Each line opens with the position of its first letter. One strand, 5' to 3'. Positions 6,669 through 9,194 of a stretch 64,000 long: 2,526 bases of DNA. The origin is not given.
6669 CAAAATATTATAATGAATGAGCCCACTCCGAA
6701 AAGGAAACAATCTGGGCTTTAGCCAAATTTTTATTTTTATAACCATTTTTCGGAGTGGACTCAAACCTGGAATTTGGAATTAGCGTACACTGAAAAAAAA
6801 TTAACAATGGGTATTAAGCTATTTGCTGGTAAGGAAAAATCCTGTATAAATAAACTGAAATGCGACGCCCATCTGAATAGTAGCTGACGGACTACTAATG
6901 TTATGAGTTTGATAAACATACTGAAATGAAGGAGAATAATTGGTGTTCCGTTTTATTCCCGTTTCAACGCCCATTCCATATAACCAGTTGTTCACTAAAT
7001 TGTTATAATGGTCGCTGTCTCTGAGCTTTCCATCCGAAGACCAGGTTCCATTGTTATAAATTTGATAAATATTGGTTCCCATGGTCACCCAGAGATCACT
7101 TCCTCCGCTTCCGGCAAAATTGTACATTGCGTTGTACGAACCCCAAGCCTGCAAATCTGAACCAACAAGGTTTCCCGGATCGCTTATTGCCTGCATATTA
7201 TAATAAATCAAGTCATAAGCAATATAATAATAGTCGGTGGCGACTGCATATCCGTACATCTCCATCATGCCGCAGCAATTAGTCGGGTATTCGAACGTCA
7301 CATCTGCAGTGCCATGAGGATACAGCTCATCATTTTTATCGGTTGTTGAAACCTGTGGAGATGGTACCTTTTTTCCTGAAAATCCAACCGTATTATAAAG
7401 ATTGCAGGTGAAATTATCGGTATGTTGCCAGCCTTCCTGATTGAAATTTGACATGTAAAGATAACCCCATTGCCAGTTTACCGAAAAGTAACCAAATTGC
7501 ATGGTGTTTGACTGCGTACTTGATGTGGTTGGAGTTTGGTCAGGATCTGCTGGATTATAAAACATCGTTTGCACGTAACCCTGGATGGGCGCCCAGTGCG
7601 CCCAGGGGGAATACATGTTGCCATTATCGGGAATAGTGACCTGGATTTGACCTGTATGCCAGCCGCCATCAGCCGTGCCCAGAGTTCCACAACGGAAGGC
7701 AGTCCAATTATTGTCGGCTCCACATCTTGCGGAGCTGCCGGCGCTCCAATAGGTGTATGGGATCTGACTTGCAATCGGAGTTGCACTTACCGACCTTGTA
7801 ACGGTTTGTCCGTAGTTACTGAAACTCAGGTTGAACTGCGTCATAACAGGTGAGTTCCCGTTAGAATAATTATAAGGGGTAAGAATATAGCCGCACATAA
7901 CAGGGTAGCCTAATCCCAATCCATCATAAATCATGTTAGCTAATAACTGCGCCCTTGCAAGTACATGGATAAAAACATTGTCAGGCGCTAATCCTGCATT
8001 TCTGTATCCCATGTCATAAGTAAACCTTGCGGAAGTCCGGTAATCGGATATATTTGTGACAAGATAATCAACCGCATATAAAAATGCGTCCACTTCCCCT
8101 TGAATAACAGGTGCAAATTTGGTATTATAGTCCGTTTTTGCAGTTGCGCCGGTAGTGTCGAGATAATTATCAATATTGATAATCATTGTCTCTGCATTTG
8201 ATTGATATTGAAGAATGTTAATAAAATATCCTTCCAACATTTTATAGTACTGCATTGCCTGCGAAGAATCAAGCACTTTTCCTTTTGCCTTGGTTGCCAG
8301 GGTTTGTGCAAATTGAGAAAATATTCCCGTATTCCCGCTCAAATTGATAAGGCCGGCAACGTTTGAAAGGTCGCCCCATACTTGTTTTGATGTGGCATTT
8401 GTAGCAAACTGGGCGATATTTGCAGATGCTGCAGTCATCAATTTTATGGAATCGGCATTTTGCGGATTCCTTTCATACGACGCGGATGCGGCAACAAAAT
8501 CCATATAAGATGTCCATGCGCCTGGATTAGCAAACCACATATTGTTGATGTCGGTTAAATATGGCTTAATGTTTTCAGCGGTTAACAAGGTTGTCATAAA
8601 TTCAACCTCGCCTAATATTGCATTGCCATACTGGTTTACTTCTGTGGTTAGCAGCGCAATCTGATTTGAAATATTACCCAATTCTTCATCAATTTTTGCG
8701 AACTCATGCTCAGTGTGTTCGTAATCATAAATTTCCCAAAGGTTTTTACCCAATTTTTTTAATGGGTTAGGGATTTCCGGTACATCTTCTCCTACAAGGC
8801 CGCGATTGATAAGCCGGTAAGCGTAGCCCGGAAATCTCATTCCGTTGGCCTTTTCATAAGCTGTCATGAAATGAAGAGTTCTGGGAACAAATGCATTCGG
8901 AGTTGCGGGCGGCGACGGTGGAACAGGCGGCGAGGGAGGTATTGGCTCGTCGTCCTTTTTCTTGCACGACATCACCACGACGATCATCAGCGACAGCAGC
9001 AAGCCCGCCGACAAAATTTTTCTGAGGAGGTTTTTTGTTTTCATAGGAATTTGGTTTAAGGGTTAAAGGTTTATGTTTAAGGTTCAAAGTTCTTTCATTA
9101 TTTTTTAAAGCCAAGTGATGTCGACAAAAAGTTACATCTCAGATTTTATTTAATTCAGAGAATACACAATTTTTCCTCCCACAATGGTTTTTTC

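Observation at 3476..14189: Lipase / amide-hydrolase / beta-barrel gene set organised like a utilisation locus for an amide-linked lipid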

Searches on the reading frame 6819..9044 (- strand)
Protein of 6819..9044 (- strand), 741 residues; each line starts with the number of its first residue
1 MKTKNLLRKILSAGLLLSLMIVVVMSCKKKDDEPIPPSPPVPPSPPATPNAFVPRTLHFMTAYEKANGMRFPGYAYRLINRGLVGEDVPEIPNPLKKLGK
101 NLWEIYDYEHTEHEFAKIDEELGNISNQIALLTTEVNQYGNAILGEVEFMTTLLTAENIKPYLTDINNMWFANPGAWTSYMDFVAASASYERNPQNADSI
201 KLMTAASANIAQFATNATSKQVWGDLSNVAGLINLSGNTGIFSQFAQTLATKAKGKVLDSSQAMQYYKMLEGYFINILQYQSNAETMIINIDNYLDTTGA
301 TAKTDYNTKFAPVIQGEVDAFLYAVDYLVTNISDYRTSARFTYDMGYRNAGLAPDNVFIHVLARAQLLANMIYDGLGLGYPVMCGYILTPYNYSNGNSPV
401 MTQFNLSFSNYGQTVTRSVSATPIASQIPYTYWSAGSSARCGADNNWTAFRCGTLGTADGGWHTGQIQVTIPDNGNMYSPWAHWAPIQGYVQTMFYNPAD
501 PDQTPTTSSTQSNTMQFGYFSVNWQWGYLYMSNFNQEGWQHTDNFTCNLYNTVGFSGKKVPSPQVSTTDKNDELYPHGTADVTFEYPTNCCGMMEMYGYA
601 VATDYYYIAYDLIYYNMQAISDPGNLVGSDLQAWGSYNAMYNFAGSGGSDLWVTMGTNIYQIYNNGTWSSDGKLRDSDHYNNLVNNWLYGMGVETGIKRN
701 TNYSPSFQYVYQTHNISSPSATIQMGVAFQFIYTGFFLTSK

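Call 3: search_protein_families(library=pfam, proteins=[window:6819-9044:-], max_evalue=0.01)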
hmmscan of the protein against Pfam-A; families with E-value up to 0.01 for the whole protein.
window:6819-9044:- (741 aa): 0 families

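Call 4: search_protein_families(library=ncbifam, proteins=[window:6819-9044:-], max_evalue=0.01)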
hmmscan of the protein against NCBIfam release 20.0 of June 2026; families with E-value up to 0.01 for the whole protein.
window:6819-9044:- (741 aa): 0 families

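Call 7: find_homologous_proteins(query=window:6819-9044:-)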
Query window:6819-9044:- (741 aa): 40 proteins with E <= 0.001 among 8000 candidates.
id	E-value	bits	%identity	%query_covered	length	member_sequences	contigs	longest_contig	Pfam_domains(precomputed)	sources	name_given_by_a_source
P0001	0.0e+0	1730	100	100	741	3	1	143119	-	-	-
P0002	0.0e+0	1496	85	100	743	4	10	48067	-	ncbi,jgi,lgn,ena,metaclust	metaclust:\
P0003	0.0e+0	1124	65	100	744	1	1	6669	-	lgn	-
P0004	0.0e+0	1093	63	100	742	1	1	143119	-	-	-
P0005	5.6e-295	999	61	100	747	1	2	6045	-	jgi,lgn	jgi:hypothetical protein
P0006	1.5e-289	981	59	100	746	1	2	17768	-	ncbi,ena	-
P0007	6.8e-265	899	54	100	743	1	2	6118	-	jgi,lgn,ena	-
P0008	2.2e-235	802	50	99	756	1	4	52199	-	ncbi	ncbi:MAG: hypothetical protein WCO02_08610 [Bacteroidota bacterium]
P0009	1.6e-197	676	46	99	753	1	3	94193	-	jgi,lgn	-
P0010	1.5e-164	567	57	61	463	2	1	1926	-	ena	-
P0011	1.2e-162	561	40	99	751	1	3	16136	-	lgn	-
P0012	3.8e-162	559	40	99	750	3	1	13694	-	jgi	-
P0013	7.2e-159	549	39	99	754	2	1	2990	-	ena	-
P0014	2.7e-156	540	39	99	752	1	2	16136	-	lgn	-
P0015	5.0e-156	539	39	99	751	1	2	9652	-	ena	-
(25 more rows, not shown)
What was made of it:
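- Checked: P1, P2 and P3 are paralogues: P2/P1 63% identical, P2/P3 37% (call 7).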

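Call 13: find_related_loci(query=A2, collection=genome_contigs, flank=10000)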
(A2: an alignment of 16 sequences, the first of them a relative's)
Query A2 (741 aa) in genome_contigs; peptide patterns used: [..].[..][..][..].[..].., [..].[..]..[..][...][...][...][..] (x = any residue, [..] = any of these).
86 stretches matched a pattern; 22 encode a relative of the query (tblastn E <= 1e-3); 21 distinct loci.
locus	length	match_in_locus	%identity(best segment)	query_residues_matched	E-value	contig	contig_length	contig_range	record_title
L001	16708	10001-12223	94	1-741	0e+0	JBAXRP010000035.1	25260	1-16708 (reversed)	MAG: Bacteroidota bacterium isolate ELA586 MAG586_35, whole genome shotgun sequence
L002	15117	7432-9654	88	1-741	0e+0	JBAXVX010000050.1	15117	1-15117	MAG: Bacteroidota bacterium isolate ELA698 MAG698_50, whole genome shotgun sequence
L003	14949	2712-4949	59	1-741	0e+0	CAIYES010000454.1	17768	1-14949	MAG: uncultured Bacteroidales bacterium isolate Kiruna2_bin-1621 genome assembly, contig: bin-1621:454/574, whole genome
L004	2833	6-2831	83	1-737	0e+0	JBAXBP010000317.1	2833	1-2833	MAG: Bacteroidota bacterium isolate ELA170 MAG170_317, whole genome shotgun sequence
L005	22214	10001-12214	50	11-737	0e+0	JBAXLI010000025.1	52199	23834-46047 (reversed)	MAG: Bacteroidota bacterium isolate ELA423 MAG423_25, whole genome shotgun sequence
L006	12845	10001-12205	37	1-737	4e-135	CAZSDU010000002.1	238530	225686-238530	MAG TPA_asm: uncultured Prolixibacteraceae bacterium isolate SRP278314_co1_191 genome assembly, contig: NODE_31_length_2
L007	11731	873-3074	36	1-737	9e-125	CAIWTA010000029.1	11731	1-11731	MAG: uncultured Bacteroidales bacterium isolate KR5_bin-778 genome assembly, contig: bin-778:029/329, whole genome shotg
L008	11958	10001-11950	36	1-657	1e-118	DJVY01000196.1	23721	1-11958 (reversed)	MAG TPA_asm: Bacteroidales bacterium UBA6244 UBA6244_contig_106192, whole genome shotgun sequence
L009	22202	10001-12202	36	1-737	5e-133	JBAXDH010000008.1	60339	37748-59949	MAG: bacterium isolate ELA214 MAG214_8, whole genome shotgun sequence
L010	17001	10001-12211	39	1-737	1e-144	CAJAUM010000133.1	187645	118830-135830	MAG: uncultured Bacteroidales bacterium isolate Loc090907-6m_bin-511 genome assembly, contig: bin-511:133/155, whole gen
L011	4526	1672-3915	33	1-737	5e-106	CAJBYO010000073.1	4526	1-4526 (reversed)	MAG: uncultured Bacteroidales bacterium isolate Loc080925-6m_bin-0522 genome assembly, contig: bin-0522:073/104, whole g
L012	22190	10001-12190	31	1-739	2e-90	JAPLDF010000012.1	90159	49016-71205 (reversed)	MAG: Bacteroidetes bacterium isolate LacPavin_0419_WC70L_MAG_48_58 LacPavin_0419_WC70L_scaffold_428431, whole genome sho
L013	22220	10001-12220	32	1-736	1e-107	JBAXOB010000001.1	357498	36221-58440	MAG: Bacteroidota bacterium isolate ELA494 MAG494_1, whole genome shotgun sequence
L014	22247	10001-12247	30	1-737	3e-87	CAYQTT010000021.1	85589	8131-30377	MAG TPA_asm: uncultured Lentimicrobiaceae bacterium isolate SRP302447_co1_787 genome assembly, contig: NODE_931_length_8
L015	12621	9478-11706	29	1-737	4e-86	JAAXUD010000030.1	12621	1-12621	MAG: Lentimicrobium sp. isolate W4_Combined_metabat2_004 W4_Combined_metabat2_004_NODE_1390, whole genome shotgun sequen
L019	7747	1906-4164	30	1-735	9e-77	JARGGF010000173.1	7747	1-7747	MAG: Bacteroidales bacterium isolate C14-25 NODE_173_length_7747_cov_2.946023, whole genome shotgun sequence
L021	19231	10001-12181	29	1-736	2e-71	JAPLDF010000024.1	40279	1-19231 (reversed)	MAG: Bacteroidetes bacterium isolate LacPavin_0419_WC70L_MAG_48_58 LacPavin_0419_WC70L_scaffold_210689, whole genome sho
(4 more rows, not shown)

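Call 27: predict_structure(alignment_id=A1)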
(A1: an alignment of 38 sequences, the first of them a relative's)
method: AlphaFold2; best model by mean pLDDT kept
length: 741 residues; sequences in the alignment: 38
mean_pLDDT: 80.9   pTM: 0.82
mean pLDDT of the five models: 80.9, 80.7, 79.6, 77.3, 74.3
residues with pLDDT >= 90: 297; 70-90: 286; 50-70: 109; < 50: 49
segments of 3 or more residues with pLDDT < 50: 1-9, 27-35, 86-113
pLDDT, mean of each block of 10 residues (from residue 1): 45 63 52 50 76 92 84 77 51 42 38 52 67 70 56 60 84 75 74 75 80 74 83 65 83 77 87 84 80 69 79 90 93 89 90 92 96 88 95 74 92 92 91 89 93 90 93 80 90 94 93 92 91 85 78 61 90 85 88 92 92 94 89 95 92 95 76 93 94 94 95 91 93 86 42
secondary structure, 60 per line:
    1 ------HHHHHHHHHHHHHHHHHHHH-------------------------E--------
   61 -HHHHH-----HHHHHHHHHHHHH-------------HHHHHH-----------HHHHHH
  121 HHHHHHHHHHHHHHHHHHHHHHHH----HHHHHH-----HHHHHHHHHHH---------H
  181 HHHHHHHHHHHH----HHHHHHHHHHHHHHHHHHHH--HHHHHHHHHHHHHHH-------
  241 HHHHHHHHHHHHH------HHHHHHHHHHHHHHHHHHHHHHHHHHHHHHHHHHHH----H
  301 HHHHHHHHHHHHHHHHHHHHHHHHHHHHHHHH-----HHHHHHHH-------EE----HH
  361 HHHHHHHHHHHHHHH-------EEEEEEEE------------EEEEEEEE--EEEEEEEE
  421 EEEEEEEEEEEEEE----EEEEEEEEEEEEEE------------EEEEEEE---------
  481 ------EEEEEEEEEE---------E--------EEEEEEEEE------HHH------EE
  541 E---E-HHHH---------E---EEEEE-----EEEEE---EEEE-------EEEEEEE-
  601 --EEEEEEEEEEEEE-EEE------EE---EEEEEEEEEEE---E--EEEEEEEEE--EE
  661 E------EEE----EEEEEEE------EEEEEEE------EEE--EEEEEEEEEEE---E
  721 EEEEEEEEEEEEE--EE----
elements in order (helices of 4 or more, strands of 3 or more residues): H7-26 H62-66 H72-84 H98-103 H115-144 H149-154 H160-170 H180-192 H197-216 H219-233 H241-253 H260-295 H300-332 H338-345 H359-375 E383-390 E403-410 E413-434 E439-452 E465-471 E487-496 E515-523 E539-541 H547-550 E564-568 E574-578 E582-585 E593-599 E603-615 E617-619 E631-641 E648-656 E659-661 E668-670 E675-681 E688-694 E701-703 E706-716 E720-733
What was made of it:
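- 6819..9044 (-): P2, a surface lipoprotein of the P family: helical bundle at about residues 115-375 and beta domains at 383-741. AF2 pLDDT 80.9, pTM 0.82 (call 27).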

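Call 29: fold_search(model_id=the predicted structure, library=pdb)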
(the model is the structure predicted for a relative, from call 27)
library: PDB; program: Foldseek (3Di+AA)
matches with E <= 10: 1485; with E <= 0.001: 19
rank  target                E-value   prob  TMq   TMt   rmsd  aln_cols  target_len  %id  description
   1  6nps_A                3.0e-07  0.91  0.11  0.09  30.7       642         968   10  Crystal structure of GH115 enzyme AxyAgu115A from Amphibacillus xylanus (released 2020-07-15)
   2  7r1e_A                3.2e-07  0.92  0.12  0.13  29.2       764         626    8  Mosquitocidal Cry11Ba determined at pH 10.4 from naturally-occurring nanocrystals by Serial femtosecond crystallograph (released 2022-07-27)
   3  7qx5                  5.3e-07  0.96  0.12  0.14  28.1       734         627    8  mosquitocidal Cry11Aa-Y449F determined at pH 7 from naturally-occurring nanocrystals by Serial femtosecond crystallograp (released 2022-07-27)
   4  7r1e_B                8.0e-07  0.93  0.13  0.15  30.7       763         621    8  Mosquitocidal Cry11Ba determined at pH 10.4 from naturally-occurring nanocrystals by Serial femtosecond crystallograph (released 2022-07-27)
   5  2c9k                  1.0e-06  0.99  0.17  0.20  28.9       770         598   10  Structure of the functional form of the mosquito-larvicidal Cry4Aa toxin from Bacillus thuringiensis at 2.8 A resolution (released 2006-04-25)
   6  9efi_A                1.1e-06  1.00  0.19  0.19  27.6       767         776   10  VIP3Cb1 Protoxin Structure (released 2025-06-18)
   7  1w99                  2.0e-06  0.89  0.12  0.14  29.3       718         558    8  Mosquito-larvicidal toxin Cry4Ba from Bacillus thuringiensis ssp. Israelensis (released 2005-04-11)
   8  7qyd_B                2.1e-06  0.84  0.12  0.13  29.1       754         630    8  mosquitocidal Cry11Ba determined at pH 6.5 from naturally-occurring nanocrystals by Serial femtosecond crystallography (released 2022-07-27)
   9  7qx6                  2.6e-06  0.87  0.12  0.13  28.6       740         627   10  mosquitocidal Cry11Aa-E583Q determined at pH 7 from naturally-occurring nanocrystals by Serial femtosecond crystallograp (released 2022-07-27)
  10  4zmh_B                5.9e-06  0.60  0.10  0.08  31.0       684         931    7  Crystal structure of a five-domain GH115 alpha-Glucuronidase from the Marine Bacterium Saccharophagus degradans 2-40T (released 2016-05-04)
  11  7qx4                  7.6e-06  0.80  0.12  0.13  29.9       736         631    9  mosquitocidal Cry11Aa determined at pH 7 from naturally-occurring nanocrystals by Serial femtosecond crystallography (released 2022-07-27)
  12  7qyd_A                7.6e-06  0.63  0.11  0.12  29.7       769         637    9  mosquitocidal Cry11Ba determined at pH 6.5 from naturally-occurring nanocrystals by Serial femtosecond crystallography (released 2022-07-27)
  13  7qx7                  1.1e-05  0.80  0.12  0.14  29.0       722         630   10  mosquitocidal Cry11Aa-F17Y determined at pH 7 from naturally-occurring nanocrystals by Serial femtosecond crystallograph (released 2022-07-27)
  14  1ji6                  1.9e-05  0.75  0.12  0.14  27.7       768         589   10  CRYSTAL STRUCTURE OF THE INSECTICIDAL BACTERIAL DEL ENDOTOXIN CRY3Bb1 BACILLUS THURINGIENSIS (released 2001-09-19)
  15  4zmh_A                3.2e-05  0.57  0.10  0.09  30.4       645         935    8  Crystal structure of a five-domain GH115 alpha-Glucuronidase from the Marine Bacterium Saccharophagus degradans 2-40T (released 2016-05-04)
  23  7kwc                  1.5e-03  0.97  0.13  0.33  21.5       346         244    7  Surface glycan-binding protein B (truncated) from Bacteroides thetaiotaomicron (released 2021-02-17)
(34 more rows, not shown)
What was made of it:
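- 6819..9044 (-): Foldseek matches Cry11, Cry4, Cry3 and Vip3 at E 3e-7 to 2e-5, then CBM16, CBM4 and SGBP-B (call 29).
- On Three-domain Cry toxin: Foldseek local matches at E 3e-7 to 2e-5 over about 720-770 columns, but TM 0.1-0.2 and rmsd about 29 A (call 29).
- Closest known: Three-domain Cry toxins and Vip3 of Bacillus thuringiensis. Same: These are the best Foldseek matches in the PDB (call 29).
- The top Foldseek PDB matches for P are Cry11, Cry4, Cry3 and Vip3 (E 3e-7 to 2e-5, probability 0.75-1.0; call 29).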

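Call 38: search_solved_structures(query=A1, max_evalue=10)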
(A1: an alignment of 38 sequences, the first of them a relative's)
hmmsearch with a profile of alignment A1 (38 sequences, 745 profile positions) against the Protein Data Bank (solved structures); distinct sequences matched with E-value up to 10: 43.
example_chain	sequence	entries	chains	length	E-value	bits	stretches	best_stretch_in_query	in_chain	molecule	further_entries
8a3k_UNK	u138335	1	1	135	0.0013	20.4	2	87-140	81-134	sc-apCC-4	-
7muc_AF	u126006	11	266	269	0.035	15.7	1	85-160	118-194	DotF | IcmG (DotF)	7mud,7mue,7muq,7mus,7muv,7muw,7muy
1jsd_B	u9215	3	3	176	0.038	15.6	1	80-174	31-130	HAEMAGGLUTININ (HA2 CHAIN)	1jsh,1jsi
9r1o_A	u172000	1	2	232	0.054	15.1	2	121-172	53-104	sc-apCC-6-DPH-NR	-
6gao_A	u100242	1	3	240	0.064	14.9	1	95-145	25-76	Outer capsid protein sigma-1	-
8gmh_B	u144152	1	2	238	0.12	14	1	109-258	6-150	LXG domain-containing protein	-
9r1m_A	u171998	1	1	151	0.13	13.8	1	82-175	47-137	sc-apCC-4-LMF-1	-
6gaj_A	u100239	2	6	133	0.18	13.4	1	95-150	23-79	Outer capsid protein sigma-1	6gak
8qad_A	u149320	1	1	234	0.33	12.5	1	74-172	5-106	sc-apCC-6-LLIA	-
9s4q_Nn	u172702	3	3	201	0.35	12.4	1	99-155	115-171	Kinetochore-associated protein NNF1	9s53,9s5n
8qae_A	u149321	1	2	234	0.37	12.4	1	74-232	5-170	sc-apCC-6-SLLA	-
9pdp_A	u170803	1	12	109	0.48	12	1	138-198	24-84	Portal protein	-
9e5c_5e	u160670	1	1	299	0.49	12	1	119-167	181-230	DUF4200 domain-containing protein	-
2e71_A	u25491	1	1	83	0.51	11.9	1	156-220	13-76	Transcription elongation regulator 1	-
6v47_B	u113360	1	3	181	0.55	11.8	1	82-165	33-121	Hemagglutinin HA2 chain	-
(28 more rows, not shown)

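Call 39: search_protein_families(library=pfam, alignment_id=A1, max_evalue=1)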
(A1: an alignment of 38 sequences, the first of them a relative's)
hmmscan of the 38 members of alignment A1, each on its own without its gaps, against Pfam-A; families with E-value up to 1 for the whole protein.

A. member 1, P0001 (741 aa): 1 family
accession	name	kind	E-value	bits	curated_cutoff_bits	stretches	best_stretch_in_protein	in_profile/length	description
PF03114.23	BAR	-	0.15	12.1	28.5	1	91-138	70-117/234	BAR domain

B. families by the number of members that match (of 38 scanned): 41 families (the first 25 are shown)
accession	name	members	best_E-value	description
PF06419.17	COG6_N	6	0.011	Conserved oligomeric complex COG6, N-terminal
PF04513.17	Baculo_PEP_C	4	0.028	Baculovirus polyhedron envelope protein, PEP, C terminus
PF05531.17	NPV_P10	4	0.041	Nucleopolyhedrovirus P10 protein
PF06246.17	Isy1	2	0.016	Isy1-like splicing family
PF06810.17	Phage_scaffold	2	0.021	Phage capsid assembly scaffolding protein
PF01519.22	DUF16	2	0.058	Protein of unknown function DUF16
PF07996.16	T4SS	2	0.091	Type IV secretion system proteins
PF04977.20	DivIC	2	0.18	Septum formation initiator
PF12158.14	DUF3592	2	0.64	Domain of unknown function (DUF3592)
PF12884.12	TORC_N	1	0.011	Transducer of regulated CREB activity, N terminus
PF17107.11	SesA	1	0.014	N-terminal domain on NACHT_NTPase and P-loop NTPases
PF12061.13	NB-LRR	1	0.015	Late blight resistance protein R1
PF11221.13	Med21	1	0.025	Subunit 21 of Mediator complex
PF08124.17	Lyase_8_N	1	0.028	Polysaccharide lyase family 8, N terminal alpha-helical domain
PF08678.16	Rsbr_N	1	0.036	Rsbr N terminal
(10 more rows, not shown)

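Call 45: search_protein_representatives(alignment_id=A1)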
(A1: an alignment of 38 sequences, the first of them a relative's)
Query: 38 sequences, 745 profile positions. Proteins with E-value up to 0.001 (for the whole library): 337; up to 1e-10: 182; up to 1e-30: 132. The best 150 are listed.
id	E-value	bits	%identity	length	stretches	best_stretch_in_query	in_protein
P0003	0.0e+00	1042.7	-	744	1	1-744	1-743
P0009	0.0e+00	1014.5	-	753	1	1-744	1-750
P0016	2.4e-295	998.3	-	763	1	1-744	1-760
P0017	2.9e-287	971.6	-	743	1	1-744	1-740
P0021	1.3e-270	916.5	-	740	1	1-744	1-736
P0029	3.8e-261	885.2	-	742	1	1-744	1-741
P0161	5.0e-257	871.6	-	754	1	1-744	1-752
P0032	3.6e-254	862.2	-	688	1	60-744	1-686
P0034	2.6e-246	836.2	-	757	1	1-744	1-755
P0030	7.6e-241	818.1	-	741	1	18-744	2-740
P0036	1.9e-235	800.3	-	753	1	1-744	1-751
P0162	4.1e-230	782.6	-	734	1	12-742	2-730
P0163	1.4e-227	774.3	-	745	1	1-744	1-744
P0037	3.9e-227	772.8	-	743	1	1-741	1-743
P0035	3.7e-222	756.3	-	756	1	1-742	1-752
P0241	5.6e-67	243.3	-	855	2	264-742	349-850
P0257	1.2e-51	192.5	-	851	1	110-744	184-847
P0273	4.6e-33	131.1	-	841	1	6-530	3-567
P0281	2.0e-20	89.3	-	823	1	109-330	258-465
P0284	2.4e-19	85.8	-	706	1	103-333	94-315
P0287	5.6e-19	84.6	-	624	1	112-335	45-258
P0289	1.1e-18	83.6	-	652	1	109-335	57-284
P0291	5.1e-18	81.4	-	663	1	115-327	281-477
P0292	6.7e-18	81.0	-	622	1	109-335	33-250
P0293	3.2e-17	78.8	-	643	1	109-335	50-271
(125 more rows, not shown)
